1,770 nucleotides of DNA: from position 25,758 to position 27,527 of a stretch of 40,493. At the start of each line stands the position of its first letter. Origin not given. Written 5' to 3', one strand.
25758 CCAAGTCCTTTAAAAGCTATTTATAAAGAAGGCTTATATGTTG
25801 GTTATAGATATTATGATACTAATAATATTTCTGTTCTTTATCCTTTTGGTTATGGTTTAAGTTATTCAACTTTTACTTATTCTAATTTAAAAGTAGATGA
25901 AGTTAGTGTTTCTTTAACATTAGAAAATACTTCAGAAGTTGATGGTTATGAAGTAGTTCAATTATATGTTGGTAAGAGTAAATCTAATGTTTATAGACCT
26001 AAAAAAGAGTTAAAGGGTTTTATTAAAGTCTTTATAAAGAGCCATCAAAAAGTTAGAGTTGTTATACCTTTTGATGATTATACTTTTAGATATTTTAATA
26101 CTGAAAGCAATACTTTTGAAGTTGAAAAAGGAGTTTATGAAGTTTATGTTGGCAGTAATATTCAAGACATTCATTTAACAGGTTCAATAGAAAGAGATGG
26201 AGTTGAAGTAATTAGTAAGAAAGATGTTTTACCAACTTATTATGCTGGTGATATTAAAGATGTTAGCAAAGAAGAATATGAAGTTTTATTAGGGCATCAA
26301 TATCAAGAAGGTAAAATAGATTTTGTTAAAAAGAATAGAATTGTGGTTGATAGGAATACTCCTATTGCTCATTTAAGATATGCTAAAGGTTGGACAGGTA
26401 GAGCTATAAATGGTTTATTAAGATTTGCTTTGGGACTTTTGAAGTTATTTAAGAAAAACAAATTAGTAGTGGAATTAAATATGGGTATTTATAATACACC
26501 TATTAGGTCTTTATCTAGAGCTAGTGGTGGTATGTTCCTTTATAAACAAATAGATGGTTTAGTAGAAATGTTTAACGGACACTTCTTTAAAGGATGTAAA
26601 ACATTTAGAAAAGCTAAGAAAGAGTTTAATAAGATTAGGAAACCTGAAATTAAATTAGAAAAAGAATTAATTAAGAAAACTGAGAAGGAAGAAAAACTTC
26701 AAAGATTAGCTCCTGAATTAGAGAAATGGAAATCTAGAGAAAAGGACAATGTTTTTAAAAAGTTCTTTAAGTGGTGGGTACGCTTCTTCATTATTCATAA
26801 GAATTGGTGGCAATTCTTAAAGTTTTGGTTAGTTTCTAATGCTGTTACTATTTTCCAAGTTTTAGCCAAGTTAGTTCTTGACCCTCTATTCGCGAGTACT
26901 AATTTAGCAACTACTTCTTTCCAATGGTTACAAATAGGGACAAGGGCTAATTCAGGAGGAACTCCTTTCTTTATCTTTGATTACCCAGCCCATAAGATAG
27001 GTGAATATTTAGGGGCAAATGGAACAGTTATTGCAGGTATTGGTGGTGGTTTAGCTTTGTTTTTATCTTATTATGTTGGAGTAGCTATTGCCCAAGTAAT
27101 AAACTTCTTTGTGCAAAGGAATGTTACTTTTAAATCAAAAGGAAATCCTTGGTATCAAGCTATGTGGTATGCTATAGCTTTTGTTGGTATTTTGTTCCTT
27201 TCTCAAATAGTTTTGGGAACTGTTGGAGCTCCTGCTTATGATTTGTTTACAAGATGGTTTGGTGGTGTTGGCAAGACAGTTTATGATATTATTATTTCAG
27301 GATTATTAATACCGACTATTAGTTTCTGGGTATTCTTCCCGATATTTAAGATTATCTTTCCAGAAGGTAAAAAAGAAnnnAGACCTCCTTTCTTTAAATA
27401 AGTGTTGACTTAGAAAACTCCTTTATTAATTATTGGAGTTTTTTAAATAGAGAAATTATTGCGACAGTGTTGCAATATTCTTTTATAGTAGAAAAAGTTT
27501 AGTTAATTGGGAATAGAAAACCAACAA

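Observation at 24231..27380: GH3 exo-glycosidase fused to a GtrA-like membrane module: an architecture I cannot match to any described system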

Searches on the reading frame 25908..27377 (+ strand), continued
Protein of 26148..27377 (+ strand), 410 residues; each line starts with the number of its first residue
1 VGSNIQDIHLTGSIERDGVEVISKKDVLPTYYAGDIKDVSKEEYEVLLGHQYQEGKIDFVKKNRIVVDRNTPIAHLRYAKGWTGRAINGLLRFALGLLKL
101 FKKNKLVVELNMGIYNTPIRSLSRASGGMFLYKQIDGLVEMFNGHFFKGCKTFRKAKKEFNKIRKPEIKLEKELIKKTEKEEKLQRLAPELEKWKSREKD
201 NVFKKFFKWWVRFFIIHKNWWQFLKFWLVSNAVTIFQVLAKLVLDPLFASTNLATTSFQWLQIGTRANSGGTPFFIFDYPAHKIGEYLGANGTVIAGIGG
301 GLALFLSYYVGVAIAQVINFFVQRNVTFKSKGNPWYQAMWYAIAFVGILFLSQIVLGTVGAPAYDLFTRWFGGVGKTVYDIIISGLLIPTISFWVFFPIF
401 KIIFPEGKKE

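Call 59: find_encoding_contigs(protein=P0241, flank=10000, max_places=3)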
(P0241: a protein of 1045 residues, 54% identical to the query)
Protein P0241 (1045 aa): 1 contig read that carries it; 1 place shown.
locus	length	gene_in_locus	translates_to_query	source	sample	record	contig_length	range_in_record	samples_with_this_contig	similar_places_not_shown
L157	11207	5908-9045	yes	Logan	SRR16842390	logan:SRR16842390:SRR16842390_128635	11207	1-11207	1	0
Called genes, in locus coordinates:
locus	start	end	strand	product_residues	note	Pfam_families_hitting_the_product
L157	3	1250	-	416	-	?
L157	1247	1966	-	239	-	PF00072:Response_reg, PF04397:LytTR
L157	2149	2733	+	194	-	-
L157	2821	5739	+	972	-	PF01915:Glyco_hydro_3_C, PF14310:Fn3-like, PF00933:Glyco_hydro_3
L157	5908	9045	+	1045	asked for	PF00933:Glyco_hydro_3, PF01915:Glyco_hydro_3_C, PF14310:Fn3-like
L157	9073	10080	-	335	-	PF01408:GFO_IDH_MocA, PF22725:GFO_IDH_MocA_C3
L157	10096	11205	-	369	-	?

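Call 60: find_encoding_contigs(protein=P0242, flank=6000, max_places=3)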
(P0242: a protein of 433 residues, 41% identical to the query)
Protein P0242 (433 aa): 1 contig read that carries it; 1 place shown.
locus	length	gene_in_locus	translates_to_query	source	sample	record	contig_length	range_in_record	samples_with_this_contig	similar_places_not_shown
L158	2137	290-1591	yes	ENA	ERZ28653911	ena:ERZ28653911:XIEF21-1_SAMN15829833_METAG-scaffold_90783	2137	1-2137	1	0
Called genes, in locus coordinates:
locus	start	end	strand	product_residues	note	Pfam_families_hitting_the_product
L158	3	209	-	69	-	?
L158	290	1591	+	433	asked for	-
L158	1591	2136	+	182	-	?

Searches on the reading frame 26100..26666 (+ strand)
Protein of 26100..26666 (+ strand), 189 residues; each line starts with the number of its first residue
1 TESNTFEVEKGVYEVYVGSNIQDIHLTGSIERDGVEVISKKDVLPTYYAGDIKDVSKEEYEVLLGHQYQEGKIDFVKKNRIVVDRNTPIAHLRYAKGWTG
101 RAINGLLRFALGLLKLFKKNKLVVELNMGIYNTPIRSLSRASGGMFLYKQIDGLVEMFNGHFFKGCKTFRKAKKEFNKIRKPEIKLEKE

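Call 74: search_protein_families(library=pfam, proteins=[window:26193-26666:+], max_evalue=0.01)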
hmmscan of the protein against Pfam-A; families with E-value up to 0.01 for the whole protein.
window:26193-26666:+ (158 aa): 0 families

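Call 76: predict_structure(alignment_id=A5)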
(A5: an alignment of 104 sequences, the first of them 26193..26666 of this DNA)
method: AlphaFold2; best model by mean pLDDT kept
length: 158 residues; sequences in the alignment: 104
mean_pLDDT: 84.5   pTM: 0.65
mean pLDDT of the five models: 84.5, 82.7, 81.7, 81.2, 80.9
residues with pLDDT >= 90: 76; 70-90: 68; 50-70: 8; < 50: 6
segments of 3 or more residues with pLDDT < 50: 1-6
pLDDT, mean of each block of 10 residues (from residue 1): 48 76 76 73 84 92 94 94 92 89 87 81 95 95 88 86
secondary structure, 60 per line:
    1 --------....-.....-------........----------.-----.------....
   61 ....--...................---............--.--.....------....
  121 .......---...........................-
elements in order: H9-12 H14-18 H26-33 H58-63 H67-85 H89-100 H106-110 H117-127 H131-157

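Call 78: fold_search(model_id=the predicted structure, library=pdb)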
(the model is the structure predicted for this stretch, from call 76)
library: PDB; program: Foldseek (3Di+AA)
matches with E <= 10: 11; with E <= 0.001: 0
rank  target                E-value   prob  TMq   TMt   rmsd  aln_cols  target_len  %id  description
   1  9lql_D                1.5e-01  0.99  0.34  0.08   4.5        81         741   25  Structure of STG-hydrolyzing beta-glucosidase 1 (PSTG1) complexed with heptyl 1-thio-beta-D-glucopyranoside (released 2026-02-04)
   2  9lql_C                1.5e-01  0.99  0.35  0.09   5.0        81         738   25  Structure of STG-hydrolyzing beta-glucosidase 1 (PSTG1) complexed with heptyl 1-thio-beta-D-glucopyranoside (released 2026-02-04)
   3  9lql_A                2.6e-01  0.97  0.36  0.09   4.0        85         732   25  Structure of STG-hydrolyzing beta-glucosidase 1 (PSTG1) complexed with heptyl 1-thio-beta-D-glucopyranoside (released 2026-02-04)
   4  8j9f_C                2.6e-01  0.96  0.35  0.09   4.8        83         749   24  Structure of STG-hydrolyzing beta-glucosidase 1 (PSTG1) (released 2024-04-10)
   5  8j9f_B                3.3e-01  0.94  0.35  0.08   4.9        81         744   25  Structure of STG-hydrolyzing beta-glucosidase 1 (PSTG1) (released 2024-04-10)
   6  8j9f_A                5.5e-01  0.89  0.35  0.09   4.8        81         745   26  Structure of STG-hydrolyzing beta-glucosidase 1 (PSTG1) (released 2024-04-10)
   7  9lql_B                1.2e+00  0.72  0.35  0.08   5.0        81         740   26  Structure of STG-hydrolyzing beta-glucosidase 1 (PSTG1) complexed with heptyl 1-thio-beta-D-glucopyranoside (released 2026-02-04)
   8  6yxx_A2               5.6e+00  0.04  0.16  0.07  14.4       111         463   19  State A of the Trypanosoma brucei mitoribosomal large subunit assembly intermediate (released 2020-10-14)
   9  6yxy_A2               5.9e+00  0.03  0.16  0.07  15.2       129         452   17  State B of the Trypanosoma brucei mitoribosomal large subunit assembly intermediate (released 2020-10-14)
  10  8fny_C                9.4e+00  0.07  0.17  0.06   8.6        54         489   17  Nucleotide-bound structure of a functional construct of eukaryotic elongation factor 2 kinase. (released 2023-05-03)
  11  8fny_A                9.4e+00  0.04  0.19  0.07  12.0        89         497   13  Nucleotide-bound structure of a functional construct of eukaryotic elongation factor 2 kinase. (released 2023-05-03)

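Call 80: search_solved_structures(query=window:26100-26666:+, max_evalue=10, show_alignments=2)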
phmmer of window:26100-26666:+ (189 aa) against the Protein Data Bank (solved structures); distinct sequences matched with E-value up to 10: 1.
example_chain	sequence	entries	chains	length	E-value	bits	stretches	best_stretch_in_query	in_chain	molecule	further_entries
3odt_A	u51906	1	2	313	0.6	13.1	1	112-169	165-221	Protein DOA1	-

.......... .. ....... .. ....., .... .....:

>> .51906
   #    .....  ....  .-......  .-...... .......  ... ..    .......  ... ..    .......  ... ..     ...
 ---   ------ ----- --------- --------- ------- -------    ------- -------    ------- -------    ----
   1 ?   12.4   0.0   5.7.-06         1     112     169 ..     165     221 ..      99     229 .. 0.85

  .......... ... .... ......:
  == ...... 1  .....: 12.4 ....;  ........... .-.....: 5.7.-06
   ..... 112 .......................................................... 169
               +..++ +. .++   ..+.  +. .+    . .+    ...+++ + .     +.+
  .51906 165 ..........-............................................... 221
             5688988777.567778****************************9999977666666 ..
